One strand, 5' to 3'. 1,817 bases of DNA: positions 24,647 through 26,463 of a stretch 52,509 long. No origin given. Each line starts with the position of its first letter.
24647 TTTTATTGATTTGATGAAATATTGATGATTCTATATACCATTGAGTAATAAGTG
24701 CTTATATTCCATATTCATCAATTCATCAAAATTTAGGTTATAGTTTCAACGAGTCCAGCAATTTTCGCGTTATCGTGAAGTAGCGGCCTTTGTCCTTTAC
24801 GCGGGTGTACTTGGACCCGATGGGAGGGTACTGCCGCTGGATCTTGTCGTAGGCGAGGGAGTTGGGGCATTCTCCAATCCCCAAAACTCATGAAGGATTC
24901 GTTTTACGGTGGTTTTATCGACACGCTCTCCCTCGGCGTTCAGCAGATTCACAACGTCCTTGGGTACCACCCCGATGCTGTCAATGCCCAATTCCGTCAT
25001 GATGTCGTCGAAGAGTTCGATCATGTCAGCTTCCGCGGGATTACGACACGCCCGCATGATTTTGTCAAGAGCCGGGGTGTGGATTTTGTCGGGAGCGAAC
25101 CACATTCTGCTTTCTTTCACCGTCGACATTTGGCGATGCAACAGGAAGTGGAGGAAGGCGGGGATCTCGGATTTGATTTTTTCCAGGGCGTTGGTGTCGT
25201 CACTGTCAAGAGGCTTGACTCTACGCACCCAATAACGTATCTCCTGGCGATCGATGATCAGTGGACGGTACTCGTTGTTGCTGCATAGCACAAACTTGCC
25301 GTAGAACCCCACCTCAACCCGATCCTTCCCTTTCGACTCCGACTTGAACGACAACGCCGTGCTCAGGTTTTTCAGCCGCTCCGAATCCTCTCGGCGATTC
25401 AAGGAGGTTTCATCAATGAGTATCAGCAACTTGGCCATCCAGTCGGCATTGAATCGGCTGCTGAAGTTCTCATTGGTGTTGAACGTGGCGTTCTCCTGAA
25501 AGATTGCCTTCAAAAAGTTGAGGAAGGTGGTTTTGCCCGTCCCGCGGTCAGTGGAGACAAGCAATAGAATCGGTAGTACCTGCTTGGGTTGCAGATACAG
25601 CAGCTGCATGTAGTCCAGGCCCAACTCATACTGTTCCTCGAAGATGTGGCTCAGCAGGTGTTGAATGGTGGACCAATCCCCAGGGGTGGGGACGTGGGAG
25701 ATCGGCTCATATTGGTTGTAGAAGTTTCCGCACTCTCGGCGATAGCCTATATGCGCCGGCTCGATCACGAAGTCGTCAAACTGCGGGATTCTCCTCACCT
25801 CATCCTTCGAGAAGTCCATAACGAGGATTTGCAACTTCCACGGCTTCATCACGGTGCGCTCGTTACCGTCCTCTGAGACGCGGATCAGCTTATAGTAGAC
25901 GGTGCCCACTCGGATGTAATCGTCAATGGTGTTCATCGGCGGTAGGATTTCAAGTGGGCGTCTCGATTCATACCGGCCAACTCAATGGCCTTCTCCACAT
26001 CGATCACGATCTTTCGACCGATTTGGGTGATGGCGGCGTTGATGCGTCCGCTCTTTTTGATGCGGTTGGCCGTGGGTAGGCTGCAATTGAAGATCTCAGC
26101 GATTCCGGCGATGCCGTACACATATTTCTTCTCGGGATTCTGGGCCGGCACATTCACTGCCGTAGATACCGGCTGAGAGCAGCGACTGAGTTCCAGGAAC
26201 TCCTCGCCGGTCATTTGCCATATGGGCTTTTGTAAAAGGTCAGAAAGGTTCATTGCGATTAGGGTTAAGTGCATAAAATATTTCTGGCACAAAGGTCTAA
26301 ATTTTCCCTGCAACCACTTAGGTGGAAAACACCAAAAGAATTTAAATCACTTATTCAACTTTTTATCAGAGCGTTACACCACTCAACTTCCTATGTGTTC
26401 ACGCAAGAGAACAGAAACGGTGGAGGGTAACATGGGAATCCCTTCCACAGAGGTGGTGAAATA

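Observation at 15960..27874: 11.9-kb tRNA-Pro integrative element with a replication module but no transfer or packaging genes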

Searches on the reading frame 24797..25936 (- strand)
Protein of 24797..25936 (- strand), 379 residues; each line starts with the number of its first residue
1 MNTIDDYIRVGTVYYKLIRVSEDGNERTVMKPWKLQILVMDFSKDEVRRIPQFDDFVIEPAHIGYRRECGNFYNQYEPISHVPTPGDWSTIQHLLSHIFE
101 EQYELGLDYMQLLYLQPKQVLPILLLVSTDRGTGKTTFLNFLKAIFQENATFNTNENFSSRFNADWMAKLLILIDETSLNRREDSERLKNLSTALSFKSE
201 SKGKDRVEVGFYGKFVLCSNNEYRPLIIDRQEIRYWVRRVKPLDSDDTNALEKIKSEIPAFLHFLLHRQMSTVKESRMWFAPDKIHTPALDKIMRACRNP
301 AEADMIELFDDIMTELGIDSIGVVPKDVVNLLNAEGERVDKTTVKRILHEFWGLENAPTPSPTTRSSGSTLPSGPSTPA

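Call 6: search_protein_families(library=pfam, proteins=[window:24797-25936:-], max_evalue=0.01)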
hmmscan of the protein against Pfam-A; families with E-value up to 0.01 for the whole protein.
window:24797-25936:- (379 aa): 1 family
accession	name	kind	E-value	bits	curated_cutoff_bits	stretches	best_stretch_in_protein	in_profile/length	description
PF19263.5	DUF5906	-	1.4e-21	77.7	27.6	1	126-231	1-110/114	Family of unknown function (DUF5906)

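Call 7: search_protein_families(library=ncbifam, proteins=[window:24797-25936:-], max_evalue=0.01)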
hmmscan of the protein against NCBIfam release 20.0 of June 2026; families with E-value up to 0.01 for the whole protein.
window:24797-25936:- (379 aa): 1 family
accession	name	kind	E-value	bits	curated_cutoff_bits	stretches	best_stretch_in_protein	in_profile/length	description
TIGR01613.1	primase_Cterm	subfamily_domain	6.1e-05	22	108.7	1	132-221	86-181/304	phage/plasmid primase, P4 family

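Call 8: search_protein_families(library=phrogs, proteins=[window:24797-25936:-], max_evalue=0.01)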
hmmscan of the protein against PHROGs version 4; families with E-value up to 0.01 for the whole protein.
window:24797-25936:- (379 aa): 3 families
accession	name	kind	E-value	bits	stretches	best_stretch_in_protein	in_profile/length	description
phrog_1156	-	DNA, RNA and nucleotide metabolism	1e-12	48.5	1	39-267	490-718/855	DNA primase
phrog_1829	-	DNA, RNA and nucleotide metabolism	2.8e-12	46.6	1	130-275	512-664/772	DNA primase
phrog_25243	-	DNA, RNA and nucleotide metabolism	0.002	17.5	1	127-229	229-335/610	DNA primase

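Call 36: find_related_loci(query=window:24797-25936:-, collection=viral_contigs, flank=10000)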
Query window:24797-25936:- (379 aa) in viral_contigs; peptide patterns used: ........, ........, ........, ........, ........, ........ (x = any residue, [..] = any of these).
7 stretches matched a pattern; 3 encode a relative of the query (tblastn E <= 1e-3); 3 distinct loci.
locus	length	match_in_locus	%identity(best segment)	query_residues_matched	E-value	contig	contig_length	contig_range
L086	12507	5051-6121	56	5-364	1e-132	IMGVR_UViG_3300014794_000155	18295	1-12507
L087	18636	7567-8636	60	5-364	2e-121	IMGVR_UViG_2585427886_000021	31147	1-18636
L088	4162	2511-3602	51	7-373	1e-121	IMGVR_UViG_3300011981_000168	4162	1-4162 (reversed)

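Call 41: search_protein_families(library=pfam, proteins=[L086:961-1848:-, L086:2255-3496:+, L086:3918-4772:-, L086:4985-6232:+, L086:6427-7464:+, L086:7675-8979:+, L086:9006-9725:+, L086:9957-10325:+, L086:10401-11090:+, L086:11632-12075:-], max_evalue=0.001)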
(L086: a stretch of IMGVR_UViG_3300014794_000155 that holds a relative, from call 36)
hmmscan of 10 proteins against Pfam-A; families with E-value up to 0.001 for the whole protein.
L086:961-1848:- (295 aa): 1 family
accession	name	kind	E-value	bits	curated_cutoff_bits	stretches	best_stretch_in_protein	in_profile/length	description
PF14903.11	WG_beta_rep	-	2.2e-12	47.2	25.6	2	49-80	1-31/35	WG containing repeat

L086:2255-3496:+ (413 aa): 3 families
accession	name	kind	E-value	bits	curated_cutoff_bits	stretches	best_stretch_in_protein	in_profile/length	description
PF00589.27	Phage_integrase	-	5.4e-17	62.5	27.1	1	229-389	2-170/172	Phage integrase family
PF17293.8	Arm-DNA-bind_5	-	2.8e-13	50.6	22.6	1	22-101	7-86/87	Arm DNA-binding domain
PF13102.12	Phage_int_SAM_5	-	2.8e-10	40.9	22.3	1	133-220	17-98/98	Phage integrase SAM-like domain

L086:3918-4772:- (284 aa): 0 families

L086:4985-6232:+ (415 aa): 1 family
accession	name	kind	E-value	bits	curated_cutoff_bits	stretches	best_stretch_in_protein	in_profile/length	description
PF19263.5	DUF5906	-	1.2e-23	84.3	27.6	1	145-249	1-109/114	Family of unknown function (DUF5906)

L086:6427-7464:+ (345 aa): 2 families
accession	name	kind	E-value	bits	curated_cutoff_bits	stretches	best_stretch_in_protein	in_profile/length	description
PF13155.12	Toprim_2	-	1.7e-17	64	22.1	1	217-310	2-88/88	Toprim-like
PF01807.25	Zn_ribbon_DnaG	-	1.5e-06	28.3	24.9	1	31-101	10-79/98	CHC2 zinc finger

L086:7675-8979:+ (434 aa): 1 family
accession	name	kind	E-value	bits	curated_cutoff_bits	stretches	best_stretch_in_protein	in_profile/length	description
PF01076.25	Mob_Pre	-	5.9e-21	75.6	25.5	1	3-211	4-195/196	Plasmid recombination enzyme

L086:9006-9725:+ (239 aa): 0 families

L086:9957-10325:+ (122 aa): 0 families

L086:10401-11090:+ (229 aa): 0 families

L086:11632-12075:- (147 aa): 0 families

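Call 47: find_related_loci(query=window:24797-25936:-, collection=metagenome_contigs, flank=10000)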
Query window:24797-25936:- (379 aa) in metagenome_contigs; peptide patterns used: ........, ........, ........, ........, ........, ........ (x = any residue, [..] = any of these).
189 stretches matched a pattern; 159 encode a relative of the query (tblastn E <= 1e-3); the best 80 are kept; 80 distinct loci.
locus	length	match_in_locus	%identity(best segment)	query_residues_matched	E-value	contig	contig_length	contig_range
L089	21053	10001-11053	58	5-354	5e-136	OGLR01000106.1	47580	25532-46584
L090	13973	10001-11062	57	5-357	2e-135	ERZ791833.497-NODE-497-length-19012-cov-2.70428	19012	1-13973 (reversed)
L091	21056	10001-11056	56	7-357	6e-134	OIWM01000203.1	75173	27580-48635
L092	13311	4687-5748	56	5-357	5e-134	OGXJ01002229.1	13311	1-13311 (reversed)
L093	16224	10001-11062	56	5-357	1e-132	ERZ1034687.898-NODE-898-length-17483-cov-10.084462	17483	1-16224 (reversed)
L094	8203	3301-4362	56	5-357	3e-132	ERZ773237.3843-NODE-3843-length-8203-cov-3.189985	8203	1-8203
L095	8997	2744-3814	56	5-364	1e-131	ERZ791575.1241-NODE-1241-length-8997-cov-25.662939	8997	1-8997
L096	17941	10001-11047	56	7-354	6e-132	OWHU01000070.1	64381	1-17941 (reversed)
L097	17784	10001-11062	55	5-357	2e-131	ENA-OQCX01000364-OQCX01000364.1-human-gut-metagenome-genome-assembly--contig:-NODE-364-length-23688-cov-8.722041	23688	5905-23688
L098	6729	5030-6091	56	5-357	2e-131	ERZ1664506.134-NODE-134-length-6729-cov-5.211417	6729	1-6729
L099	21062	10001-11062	55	5-357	2e-131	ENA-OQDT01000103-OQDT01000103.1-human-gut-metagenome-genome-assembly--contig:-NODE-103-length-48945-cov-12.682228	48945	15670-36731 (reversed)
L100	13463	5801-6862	55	5-357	5e-131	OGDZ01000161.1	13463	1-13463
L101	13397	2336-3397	55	5-357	5e-131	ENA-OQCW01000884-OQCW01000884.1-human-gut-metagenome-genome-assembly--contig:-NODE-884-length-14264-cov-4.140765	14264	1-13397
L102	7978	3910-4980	56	5-364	3e-131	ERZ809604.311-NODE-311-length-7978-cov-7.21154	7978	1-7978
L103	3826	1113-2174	56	5-357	1e-134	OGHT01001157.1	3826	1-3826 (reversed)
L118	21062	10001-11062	55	5-357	7e-131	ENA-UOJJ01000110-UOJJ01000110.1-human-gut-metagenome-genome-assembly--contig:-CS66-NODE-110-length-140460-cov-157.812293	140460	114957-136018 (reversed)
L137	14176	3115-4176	55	5-357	7e-131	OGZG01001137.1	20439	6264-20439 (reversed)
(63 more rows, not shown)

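Call 58: search_protein_families(library=pfam, proteins=[L089:5818-7188:+, L089:8267-9556:+, L089:9676-9981:+, L089:12738-13961:+, L089:13992-14546:+, L118:6818-8143:+, L118:8167-9531:+, L118:12558-14111:+, L118:14249-15154:+, L118:1941-3110:-], max_evalue=0.001)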
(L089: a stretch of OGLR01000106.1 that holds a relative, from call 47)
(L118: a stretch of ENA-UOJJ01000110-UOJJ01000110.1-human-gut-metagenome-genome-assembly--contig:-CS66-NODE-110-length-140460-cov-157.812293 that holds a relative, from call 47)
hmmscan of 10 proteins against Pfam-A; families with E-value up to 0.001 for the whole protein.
L089:5818-7188:+ (456 aa): 1 family
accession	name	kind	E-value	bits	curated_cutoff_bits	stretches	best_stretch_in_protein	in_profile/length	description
PF19509.4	DUF6043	-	5.9e-16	59.2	23.2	1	186-404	39-273/314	Family of unknown function (DUF6043)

L089:8267-9556:+ (429 aa): 2 families
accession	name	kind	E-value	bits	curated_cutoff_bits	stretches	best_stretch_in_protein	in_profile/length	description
PF13776.11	DUF4172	-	2.1e-28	98.9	25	1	2-83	1-82/82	Domain of unknown function (DUF4172)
PF02661.23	Fic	-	9.8e-19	68.4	24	1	112-220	1-93/93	Fic/DOC family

L089:9676-9981:+ (101 aa): 1 family
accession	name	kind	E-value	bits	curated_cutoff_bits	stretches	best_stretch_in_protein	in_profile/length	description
PF12728.13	HTH_17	-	1.5e-06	28.8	27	1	41-85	1-45/51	Helix-turn-helix domain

L089:12738-13961:+ (407 aa): 1 family
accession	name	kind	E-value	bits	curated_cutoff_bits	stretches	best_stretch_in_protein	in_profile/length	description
PF03432.20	Relaxase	-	1.3e-08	35.6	24.6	1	22-172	9-132/132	MobA/VirD2-like, nuclease domain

L089:13992-14546:+ (184 aa): 0 families

L118:6818-8143:+ (441 aa): 2 families
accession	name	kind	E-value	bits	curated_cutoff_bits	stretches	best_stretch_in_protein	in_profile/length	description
PF13635.12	DUF4143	-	1.1e-27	97.2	28.1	1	213-378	2-159/160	Domain of unknown function (DUF4143)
PF13173.12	AAA_14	-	7.1e-16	58.8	27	1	32-145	4-127/129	AAA domain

L118:8167-9531:+ (454 aa): 1 family
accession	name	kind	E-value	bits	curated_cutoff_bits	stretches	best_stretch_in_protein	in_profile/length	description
PF19509.4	DUF6043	-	5e-14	52.9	23.2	1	138-402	12-273/314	Family of unknown function (DUF6043)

L118:12558-14111:+ (517 aa): 0 families

L118:14249-15154:+ (301 aa): 2 families
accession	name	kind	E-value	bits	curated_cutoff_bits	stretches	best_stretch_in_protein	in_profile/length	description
PF13612.12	DDE_Tnp_1_3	-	2.5e-69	232.7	27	1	110-264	2-154/155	Transposase DDE domain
PF01609.27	DDE_Tnp_1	-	8.8e-21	75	23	1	113-280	4-199/200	Transposase DDE domain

L118:1941-3110:- (389 aa): 3 families
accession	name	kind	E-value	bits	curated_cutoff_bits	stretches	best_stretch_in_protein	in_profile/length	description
PF03466.25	LysR_substrate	-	1.2e-28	100.4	28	1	177-377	2-206/209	LysR substrate binding domain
PF00126.33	HTH_1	-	3.5e-24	84.9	26.6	1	93-152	1-60/60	Bacterial regulatory helix-turn-helix protein, lysR family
PF12840.13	HTH_20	-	7.6e-05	23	27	1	96-131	10-44/51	Helix-turn-helix domain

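Call 68: find_encoding_contigs(protein=window:24797-25936:-, flank=10000, max_places=10)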
Protein window:24797-25936:- (379 aa): 1 contig read that carries it; 1 place shown.
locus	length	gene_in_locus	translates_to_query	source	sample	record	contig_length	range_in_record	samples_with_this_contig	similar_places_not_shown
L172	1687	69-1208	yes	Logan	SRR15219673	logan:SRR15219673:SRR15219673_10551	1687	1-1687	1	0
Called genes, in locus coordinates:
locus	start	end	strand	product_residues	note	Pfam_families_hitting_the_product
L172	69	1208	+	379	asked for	PF19263:DUF5906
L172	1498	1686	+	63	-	?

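Call 78: search_dna_similar(query=window:24797-25936:-, collection=phages, mode=protein, max_rows=15)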
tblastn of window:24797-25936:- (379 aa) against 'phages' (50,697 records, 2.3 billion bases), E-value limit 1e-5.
Records with a match: 9; places in all: 9; records where one place covers at least 80% of the query: 0.
Best place of each record, by identity: <60% 9.
By first word of the organism name: Erythrobacter 2; Alteromonas 2; Sphingobium 2; Halomonas 1; Citromicrobium 1; Ruegeria 1.
By host as written in the record: Alteromonas macleodii 2; Sphingobium sp. IP1 2; Halomonas meridiana 1; Citromicrobium bathyomarinum JL1366 1; Ruegeria sp. AU67 1; Erythrobacter sp. JL475 1; Erythrobacter sp. 1.
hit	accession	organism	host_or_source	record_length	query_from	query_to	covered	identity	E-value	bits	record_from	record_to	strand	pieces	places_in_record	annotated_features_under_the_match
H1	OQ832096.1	Halomonas phage vB_HmeY_H4907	Halomonas meridiana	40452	74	274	53%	27.3%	2e-6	56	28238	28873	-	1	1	primase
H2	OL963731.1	Citromicrobium phage vB_CbaS-RXM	Citromicrobium bathyomarinum JL1366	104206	73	286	56%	25.2%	1e-8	63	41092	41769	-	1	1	bifunctional DNA primase/polymerase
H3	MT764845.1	Ruegeria phage Tedan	Ruegeria sp. AU67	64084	53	270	58%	23.4%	1e-6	57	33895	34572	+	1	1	hypothetical protein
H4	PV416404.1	Erythrobacter phage XM05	Erythrobacter sp. JL475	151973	83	267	49%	26.5%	4e-9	64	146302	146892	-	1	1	DNA primase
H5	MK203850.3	Alteromonas phage ZP6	Alteromonas macleodii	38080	70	272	54%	23.8%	5e-7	58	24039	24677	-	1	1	DNA primase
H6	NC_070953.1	Alteromonas phage ZP6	Alteromonas macleodii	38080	70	272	54%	23.8%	5e-7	58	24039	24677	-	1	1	DNA primase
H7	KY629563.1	Sphingobium phage Lacusarx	Sphingobium sp. IP1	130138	72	247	46%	26.9%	2e-9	65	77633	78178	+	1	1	hypothetical protein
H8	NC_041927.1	Sphingobium phage Lacusarx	Sphingobium sp. IP1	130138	72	247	46%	26.9%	2e-9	65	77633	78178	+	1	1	hypothetical protein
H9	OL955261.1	Erythrobacter phage vB_EliS-L02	Erythrobacter sp.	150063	82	240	42%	24.8%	3e-6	56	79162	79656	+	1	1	hypothetical protein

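Call 79: search_dna_similar(query=window:24797-25936:-, collection=plasmids, mode=protein, max_rows=15)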
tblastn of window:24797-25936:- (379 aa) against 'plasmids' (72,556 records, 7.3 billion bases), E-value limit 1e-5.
Records with a match: 7; places in all: 8; records where one place covers at least 80% of the query: 5.
Best place of each record, by identity: <60% 7.
By first word of the organism name: Bacteroides 2; Phocaeicola 2; Fulvitalea 1; Rhizobium 1; Citrobacter 1.
By predicted mobility (MOB-suite, as given by PLSDB): non-mobilizable 6; mobilizable 1.
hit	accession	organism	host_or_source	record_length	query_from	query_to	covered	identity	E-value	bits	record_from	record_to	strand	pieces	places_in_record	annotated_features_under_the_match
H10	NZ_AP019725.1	Bacteroides uniformis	Homo sapiens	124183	5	357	93%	55.1%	1e-122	397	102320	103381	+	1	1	primase-helicase family protein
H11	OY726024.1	Phocaeicola massiliensis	-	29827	5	357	93%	55.1%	2e-122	395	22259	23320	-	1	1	record has no annotation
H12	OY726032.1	Phocaeicola massiliensis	-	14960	5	357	93%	53.7%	2e-125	405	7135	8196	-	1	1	record has no annotation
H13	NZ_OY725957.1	Bacteroides finegoldii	-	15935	2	357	94%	52.1%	4e-121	392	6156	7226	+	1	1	DUF5906 domain-containing protein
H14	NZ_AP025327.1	Fulvitalea axinellae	-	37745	5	348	91%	30.2%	2e-43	168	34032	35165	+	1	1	primase-helicase family protein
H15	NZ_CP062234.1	Rhizobium sp. TH2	Sainfoin,pure bacterial culture,Nodule ...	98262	71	273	54%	27.5%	6e-10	69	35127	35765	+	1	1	DUF5906 domain-containing protein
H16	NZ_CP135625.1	Citrobacter freundii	Homo sapiens,blood,blood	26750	52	222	45%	25.7%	4e-6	56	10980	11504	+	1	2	primase-helicase family protein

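Call 107: search_solved_structures(query=L118:12558-14111:+, max_evalue=1)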
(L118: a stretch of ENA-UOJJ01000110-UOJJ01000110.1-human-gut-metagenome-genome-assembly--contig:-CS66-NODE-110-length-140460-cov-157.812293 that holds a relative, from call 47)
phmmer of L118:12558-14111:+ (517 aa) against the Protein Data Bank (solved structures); distinct sequences matched with E-value up to 1: 0.

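Call 108: search_protein_families(library=pfam, proteins=[L118:12558-14111:+], max_evalue=5)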
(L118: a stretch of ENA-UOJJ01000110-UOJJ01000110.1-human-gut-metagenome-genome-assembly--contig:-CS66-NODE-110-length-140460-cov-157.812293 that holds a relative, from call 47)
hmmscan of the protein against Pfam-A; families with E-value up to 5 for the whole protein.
L118:12558-14111:+ (517 aa): 1 family
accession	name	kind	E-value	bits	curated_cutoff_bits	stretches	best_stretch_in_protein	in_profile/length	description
PF03432.20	Relaxase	-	0.058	14.1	24.6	1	80-192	28-124/132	MobA/VirD2-like, nuclease domain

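Call 120: search_protein_families(library=pfam, proteins=[L137:6237-6827:-, L137:6736-7656:+, L137:7671-8543:+, L137:8567-8971:+, L137:8962-9516:+, L137:9633-10178:+, L137:10285-12054:+, L137:12058-12525:+, L137:12919-13779:+], max_evalue=0.01)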
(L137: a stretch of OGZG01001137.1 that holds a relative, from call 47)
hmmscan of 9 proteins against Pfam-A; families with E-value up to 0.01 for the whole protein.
L137:6237-6827:- (196 aa): 0 families

L137:6736-7656:+ (306 aa): 1 family
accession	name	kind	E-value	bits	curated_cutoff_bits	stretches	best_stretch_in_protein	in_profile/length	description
PF00749.27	tRNA-synt_1c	-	6.9e-52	176.7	23.4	1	31-178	2-149/314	tRNA synthetases class I (E and Q), catalytic domain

L137:7671-8543:+ (290 aa): 2 families
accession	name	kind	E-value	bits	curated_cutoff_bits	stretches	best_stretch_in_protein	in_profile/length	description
PF14584.11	DUF4446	-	0.0042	17.5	27.4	0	3-52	1-50/150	Protein of unknown function (DUF4446)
PF00482.28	T2SSF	-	0.0082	16.6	25.2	1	160-275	9-123/125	Type II secretion system (T2SS), protein F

L137:8567-8971:+ (134 aa): 2 families
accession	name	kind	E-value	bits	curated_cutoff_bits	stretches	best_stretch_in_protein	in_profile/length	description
PF14208.11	DUF4320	-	2.4e-38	131.3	25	1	23-134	1-119/119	Domain of unknown function (DUF4320)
PF19629.4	DUF6133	-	0.0046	17.5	27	1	4-28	8-32/65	Family of unknown function (DUF6133)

L137:8962-9516:+ (184 aa): 0 families

L137:9633-10178:+ (181 aa): 1 family
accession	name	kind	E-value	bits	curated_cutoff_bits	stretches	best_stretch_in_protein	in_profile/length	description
PF20187.3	DUF6550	-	7.2e-33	114.9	27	1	1-181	1-190/190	Family of unknown function (DUF6550)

L137:10285-12054:+ (589 aa): 0 families

L137:12058-12525:+ (155 aa): 0 families

L137:12919-13779:+ (286 aa): 2 families
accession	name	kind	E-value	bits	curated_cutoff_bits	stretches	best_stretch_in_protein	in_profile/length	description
PF19511.4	TrbL_5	-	2.9e-141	470.2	25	1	1-285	1-290/290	Conjugal transfer protein TrbL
PF19597.4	TrbL_4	-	9.1e-08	32.2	27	1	3-282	4-276/276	Conjugal transfer protein TrbL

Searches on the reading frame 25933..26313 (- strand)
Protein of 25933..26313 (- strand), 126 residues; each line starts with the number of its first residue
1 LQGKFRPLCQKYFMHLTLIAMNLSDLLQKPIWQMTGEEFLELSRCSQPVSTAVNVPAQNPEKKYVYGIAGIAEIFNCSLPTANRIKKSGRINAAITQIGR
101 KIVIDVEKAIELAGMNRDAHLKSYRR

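Call 6: search_protein_families(library=pfam, proteins=[window:25933-26313:-], max_evalue=0.01)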
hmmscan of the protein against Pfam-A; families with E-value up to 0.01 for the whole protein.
window:25933-26313:- (126 aa): 2 families
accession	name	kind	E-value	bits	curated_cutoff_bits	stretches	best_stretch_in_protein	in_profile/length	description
PF12964.13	DUF3853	-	2.9e-34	117.5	22.1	1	22-114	1-95/97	Protein of unknown function (DUF3853)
PF12728.13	HTH_17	-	0.0058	17.3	27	1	68-106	4-40/51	Helix-turn-helix domain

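Call 7: search_protein_families(library=ncbifam, proteins=[window:25933-26313:-], max_evalue=0.01)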
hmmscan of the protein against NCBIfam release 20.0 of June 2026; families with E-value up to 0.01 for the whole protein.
window:25933-26313:- (126 aa): 0 families

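Call 8: search_protein_families(library=phrogs, proteins=[window:25933-26313:-], max_evalue=0.01)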
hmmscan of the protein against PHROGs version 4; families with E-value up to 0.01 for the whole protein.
window:25933-26313:- (126 aa): 0 families

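Call 95: search_protein_families(library=padloc, proteins=[window:25933-26313:-], max_evalue=0.01)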
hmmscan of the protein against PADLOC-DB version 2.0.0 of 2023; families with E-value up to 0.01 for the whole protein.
window:25933-26313:- (126 aa): 0 families
